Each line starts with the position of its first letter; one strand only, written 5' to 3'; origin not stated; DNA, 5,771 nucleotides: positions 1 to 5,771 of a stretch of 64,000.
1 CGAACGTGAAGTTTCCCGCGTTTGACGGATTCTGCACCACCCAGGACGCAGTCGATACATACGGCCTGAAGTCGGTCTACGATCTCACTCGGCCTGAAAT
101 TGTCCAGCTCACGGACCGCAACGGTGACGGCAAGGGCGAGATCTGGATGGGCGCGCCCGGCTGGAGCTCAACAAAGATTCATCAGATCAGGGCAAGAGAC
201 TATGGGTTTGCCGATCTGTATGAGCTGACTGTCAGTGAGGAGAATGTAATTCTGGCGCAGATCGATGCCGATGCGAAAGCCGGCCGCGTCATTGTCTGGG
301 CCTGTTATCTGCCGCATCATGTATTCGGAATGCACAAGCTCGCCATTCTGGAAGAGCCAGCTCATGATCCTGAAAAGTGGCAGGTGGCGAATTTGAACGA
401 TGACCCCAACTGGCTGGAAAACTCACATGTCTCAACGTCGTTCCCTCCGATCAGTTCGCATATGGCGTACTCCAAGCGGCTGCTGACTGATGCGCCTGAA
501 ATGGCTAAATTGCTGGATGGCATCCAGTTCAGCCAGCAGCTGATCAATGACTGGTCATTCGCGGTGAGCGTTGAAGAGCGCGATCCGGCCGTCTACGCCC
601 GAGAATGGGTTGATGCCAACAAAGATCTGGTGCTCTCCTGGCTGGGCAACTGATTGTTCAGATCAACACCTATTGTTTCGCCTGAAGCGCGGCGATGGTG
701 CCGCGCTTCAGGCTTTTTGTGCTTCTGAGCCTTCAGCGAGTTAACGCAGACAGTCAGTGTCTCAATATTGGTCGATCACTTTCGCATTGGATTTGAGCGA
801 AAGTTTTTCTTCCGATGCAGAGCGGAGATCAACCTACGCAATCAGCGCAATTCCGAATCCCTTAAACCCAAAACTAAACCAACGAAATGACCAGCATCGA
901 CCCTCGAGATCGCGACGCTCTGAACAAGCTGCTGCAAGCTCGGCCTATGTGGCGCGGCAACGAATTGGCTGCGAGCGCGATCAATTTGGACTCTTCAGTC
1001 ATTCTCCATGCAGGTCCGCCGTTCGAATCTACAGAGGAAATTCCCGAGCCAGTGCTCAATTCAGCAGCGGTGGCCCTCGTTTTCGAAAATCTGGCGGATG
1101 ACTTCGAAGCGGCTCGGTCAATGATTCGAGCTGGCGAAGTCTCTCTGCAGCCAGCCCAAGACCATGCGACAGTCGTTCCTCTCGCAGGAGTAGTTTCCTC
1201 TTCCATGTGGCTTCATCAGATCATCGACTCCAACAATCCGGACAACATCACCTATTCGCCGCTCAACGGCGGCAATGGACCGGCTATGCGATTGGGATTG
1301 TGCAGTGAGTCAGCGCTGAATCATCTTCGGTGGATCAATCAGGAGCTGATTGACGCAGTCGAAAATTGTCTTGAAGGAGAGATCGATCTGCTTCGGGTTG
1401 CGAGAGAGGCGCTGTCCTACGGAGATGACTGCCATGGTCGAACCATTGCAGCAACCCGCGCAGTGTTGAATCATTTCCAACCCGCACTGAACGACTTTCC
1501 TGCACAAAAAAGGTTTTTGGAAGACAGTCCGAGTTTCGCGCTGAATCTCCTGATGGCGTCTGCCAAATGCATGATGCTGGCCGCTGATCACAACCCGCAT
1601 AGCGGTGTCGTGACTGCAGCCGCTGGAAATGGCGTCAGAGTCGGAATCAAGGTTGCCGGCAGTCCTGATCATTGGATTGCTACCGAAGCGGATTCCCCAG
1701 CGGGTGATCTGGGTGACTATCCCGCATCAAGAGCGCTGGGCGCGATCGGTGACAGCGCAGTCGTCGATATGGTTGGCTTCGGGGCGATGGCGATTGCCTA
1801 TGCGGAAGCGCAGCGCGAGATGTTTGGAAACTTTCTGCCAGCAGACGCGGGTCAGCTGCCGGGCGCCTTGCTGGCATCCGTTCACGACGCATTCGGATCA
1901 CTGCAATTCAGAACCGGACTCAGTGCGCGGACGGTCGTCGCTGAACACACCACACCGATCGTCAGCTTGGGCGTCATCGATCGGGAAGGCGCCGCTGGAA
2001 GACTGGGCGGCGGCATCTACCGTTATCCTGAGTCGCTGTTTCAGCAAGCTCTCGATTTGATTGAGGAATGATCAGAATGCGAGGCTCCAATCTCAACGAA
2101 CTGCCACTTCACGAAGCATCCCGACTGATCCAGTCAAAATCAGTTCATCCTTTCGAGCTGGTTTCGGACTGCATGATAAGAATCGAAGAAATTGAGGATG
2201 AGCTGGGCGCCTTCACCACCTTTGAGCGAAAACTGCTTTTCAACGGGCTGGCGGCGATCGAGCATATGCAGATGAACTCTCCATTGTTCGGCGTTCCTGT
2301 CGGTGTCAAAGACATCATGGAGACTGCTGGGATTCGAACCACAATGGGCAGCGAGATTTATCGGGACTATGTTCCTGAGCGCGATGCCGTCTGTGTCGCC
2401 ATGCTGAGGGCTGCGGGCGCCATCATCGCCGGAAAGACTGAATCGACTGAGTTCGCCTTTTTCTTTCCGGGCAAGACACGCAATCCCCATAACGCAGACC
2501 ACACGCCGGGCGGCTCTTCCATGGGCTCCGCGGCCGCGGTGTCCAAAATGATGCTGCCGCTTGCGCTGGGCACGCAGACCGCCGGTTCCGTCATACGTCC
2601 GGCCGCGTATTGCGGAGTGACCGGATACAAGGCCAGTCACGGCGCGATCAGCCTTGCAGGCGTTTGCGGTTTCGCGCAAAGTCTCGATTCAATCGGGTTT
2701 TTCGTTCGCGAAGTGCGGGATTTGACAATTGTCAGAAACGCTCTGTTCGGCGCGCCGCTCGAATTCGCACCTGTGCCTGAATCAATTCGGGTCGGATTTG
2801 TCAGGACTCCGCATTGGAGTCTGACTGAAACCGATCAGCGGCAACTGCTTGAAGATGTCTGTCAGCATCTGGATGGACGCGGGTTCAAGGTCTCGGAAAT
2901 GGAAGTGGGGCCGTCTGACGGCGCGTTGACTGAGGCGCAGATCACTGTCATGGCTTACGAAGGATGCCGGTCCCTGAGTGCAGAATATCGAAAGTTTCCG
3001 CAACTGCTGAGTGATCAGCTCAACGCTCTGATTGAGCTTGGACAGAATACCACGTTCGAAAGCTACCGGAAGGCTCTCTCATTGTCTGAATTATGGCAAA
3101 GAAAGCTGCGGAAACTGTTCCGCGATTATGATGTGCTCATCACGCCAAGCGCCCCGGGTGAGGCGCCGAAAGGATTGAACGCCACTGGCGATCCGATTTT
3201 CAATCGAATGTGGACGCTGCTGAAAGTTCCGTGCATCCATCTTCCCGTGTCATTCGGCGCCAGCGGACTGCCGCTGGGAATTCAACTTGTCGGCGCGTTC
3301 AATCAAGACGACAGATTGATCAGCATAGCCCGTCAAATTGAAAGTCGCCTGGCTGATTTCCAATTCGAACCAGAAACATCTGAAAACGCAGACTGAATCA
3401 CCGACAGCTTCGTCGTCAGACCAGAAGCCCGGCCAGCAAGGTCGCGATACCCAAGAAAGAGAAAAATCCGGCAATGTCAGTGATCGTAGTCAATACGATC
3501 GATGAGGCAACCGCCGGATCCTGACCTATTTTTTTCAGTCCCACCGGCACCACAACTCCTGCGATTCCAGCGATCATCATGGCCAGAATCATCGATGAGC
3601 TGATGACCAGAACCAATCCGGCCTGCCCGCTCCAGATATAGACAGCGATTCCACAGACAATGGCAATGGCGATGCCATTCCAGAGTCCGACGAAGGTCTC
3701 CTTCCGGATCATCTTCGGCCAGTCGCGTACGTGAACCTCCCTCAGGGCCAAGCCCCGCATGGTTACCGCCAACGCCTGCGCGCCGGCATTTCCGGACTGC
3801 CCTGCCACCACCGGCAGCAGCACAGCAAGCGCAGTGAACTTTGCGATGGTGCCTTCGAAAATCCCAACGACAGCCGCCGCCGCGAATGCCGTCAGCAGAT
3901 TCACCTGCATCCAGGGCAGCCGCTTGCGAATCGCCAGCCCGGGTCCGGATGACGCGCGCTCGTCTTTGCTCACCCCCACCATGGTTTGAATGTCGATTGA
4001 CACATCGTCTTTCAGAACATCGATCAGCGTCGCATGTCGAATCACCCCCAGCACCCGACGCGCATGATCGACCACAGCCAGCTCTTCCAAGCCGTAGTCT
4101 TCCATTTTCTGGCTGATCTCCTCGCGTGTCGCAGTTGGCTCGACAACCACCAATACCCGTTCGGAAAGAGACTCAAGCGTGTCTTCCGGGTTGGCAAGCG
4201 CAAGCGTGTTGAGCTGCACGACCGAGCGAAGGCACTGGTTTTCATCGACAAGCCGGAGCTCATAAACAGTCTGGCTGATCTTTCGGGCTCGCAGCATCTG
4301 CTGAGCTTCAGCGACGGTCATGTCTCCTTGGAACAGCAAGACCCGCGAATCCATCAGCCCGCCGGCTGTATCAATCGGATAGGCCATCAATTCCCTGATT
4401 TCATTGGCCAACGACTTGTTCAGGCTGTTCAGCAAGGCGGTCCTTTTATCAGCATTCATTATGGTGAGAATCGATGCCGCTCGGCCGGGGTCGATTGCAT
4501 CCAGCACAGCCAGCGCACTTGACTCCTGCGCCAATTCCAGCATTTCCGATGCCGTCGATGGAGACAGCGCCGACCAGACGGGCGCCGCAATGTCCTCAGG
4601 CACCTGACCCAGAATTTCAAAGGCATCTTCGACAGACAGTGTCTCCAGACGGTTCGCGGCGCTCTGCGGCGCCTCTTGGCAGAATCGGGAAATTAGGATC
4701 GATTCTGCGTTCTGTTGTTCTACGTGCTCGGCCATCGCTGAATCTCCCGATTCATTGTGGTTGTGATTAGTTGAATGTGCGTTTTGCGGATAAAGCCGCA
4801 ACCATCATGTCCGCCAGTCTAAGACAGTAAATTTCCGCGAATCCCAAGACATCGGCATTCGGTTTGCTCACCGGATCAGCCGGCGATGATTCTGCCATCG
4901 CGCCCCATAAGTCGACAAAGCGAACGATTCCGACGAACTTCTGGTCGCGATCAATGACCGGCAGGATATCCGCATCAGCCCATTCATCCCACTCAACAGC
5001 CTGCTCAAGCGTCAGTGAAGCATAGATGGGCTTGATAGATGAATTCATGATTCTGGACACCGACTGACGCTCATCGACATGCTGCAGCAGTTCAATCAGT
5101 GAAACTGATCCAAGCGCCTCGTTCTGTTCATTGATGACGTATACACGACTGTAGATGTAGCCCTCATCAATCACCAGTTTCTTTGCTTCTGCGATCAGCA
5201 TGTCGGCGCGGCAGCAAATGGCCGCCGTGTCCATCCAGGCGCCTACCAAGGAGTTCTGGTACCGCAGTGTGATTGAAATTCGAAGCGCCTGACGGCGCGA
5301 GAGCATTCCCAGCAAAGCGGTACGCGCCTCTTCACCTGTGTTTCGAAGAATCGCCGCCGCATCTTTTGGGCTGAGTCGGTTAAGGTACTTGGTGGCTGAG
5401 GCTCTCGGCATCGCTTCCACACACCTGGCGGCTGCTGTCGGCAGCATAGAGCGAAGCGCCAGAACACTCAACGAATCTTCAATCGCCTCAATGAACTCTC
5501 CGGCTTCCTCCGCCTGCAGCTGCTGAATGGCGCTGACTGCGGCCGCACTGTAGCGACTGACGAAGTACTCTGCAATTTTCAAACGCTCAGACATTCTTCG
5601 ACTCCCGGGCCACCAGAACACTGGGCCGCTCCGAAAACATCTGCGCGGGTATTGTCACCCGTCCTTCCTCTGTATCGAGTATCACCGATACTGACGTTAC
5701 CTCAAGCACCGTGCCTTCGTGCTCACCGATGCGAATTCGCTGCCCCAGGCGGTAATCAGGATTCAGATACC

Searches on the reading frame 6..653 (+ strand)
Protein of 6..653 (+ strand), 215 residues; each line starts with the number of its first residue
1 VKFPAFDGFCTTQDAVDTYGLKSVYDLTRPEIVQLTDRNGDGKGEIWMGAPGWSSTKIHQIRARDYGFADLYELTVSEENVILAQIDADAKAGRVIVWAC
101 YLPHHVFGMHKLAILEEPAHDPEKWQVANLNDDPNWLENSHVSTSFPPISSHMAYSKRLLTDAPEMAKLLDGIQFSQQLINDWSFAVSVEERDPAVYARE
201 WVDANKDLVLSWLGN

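Call 13: search_protein_families(library=pfam, proteins=[window:6-653:+], max_evalue=0.00001)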
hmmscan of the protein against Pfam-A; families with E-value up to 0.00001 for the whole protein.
window:6-653:+ (215 aa): 1 family
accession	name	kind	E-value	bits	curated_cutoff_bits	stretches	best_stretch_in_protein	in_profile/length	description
PF04069.17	OpuAC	-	1.5e-25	90.7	21.2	1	6-203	87-256/257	Substrate binding domain of ABC-type glycine betaine transport system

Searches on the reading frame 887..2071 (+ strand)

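Call 13: search_protein_families(library=pfam, proteins=[window:887-2071:+], max_evalue=0.00001)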
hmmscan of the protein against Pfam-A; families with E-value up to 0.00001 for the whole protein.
window:887-2071:+ (394 aa): 1 family
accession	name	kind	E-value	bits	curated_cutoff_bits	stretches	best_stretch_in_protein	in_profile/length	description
PF06545.17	AllG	-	2.7e-57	194.2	27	1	85-290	1-215/215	Oxamate carbamoyltransferase subunit AllG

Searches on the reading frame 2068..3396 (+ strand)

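Call 13: search_protein_families(library=pfam, proteins=[window:2068-3396:+], max_evalue=0.00001)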
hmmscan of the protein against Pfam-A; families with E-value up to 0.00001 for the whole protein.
window:2068-3396:+ (442 aa): 1 family
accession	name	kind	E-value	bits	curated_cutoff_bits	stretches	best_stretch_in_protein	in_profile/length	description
PF01425.27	Amidase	-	2.4e-77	261.3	27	1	30-417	1-444/445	Amidase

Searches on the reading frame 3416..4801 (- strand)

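Call 13: search_protein_families(library=pfam, proteins=[window:3416-4801:-], max_evalue=0.00001)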
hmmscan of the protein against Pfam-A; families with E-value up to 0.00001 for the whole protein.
window:3416-4801:- (461 aa): 3 families
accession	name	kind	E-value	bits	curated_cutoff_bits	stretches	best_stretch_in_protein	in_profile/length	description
PF01769.21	MgtE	-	1.2e-33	116.5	27.6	1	329-452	1-125/125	Divalent cation transporter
PF03448.22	MgtE_N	-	8.1e-14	52.4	25.9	1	45-142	3-100/102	MgtE intracellular N domain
PF00571.33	CBS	-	3.5e-08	34.1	24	0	215-264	7-56/57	CBS domain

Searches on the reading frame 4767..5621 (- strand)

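Call 13: search_protein_families(library=pfam, proteins=[window:4767-5621:-], max_evalue=0.00001)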
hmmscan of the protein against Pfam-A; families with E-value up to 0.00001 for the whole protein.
window:4767-5621:- (284 aa): 2 families
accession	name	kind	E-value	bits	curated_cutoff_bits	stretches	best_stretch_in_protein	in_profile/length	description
PF00571.33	CBS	-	2.1e-11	44.4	24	0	126-182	1-55/57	CBS domain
PF03448.22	MgtE_N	-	8.8e-10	39.5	25.9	1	26-122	4-100/102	MgtE intracellular N domain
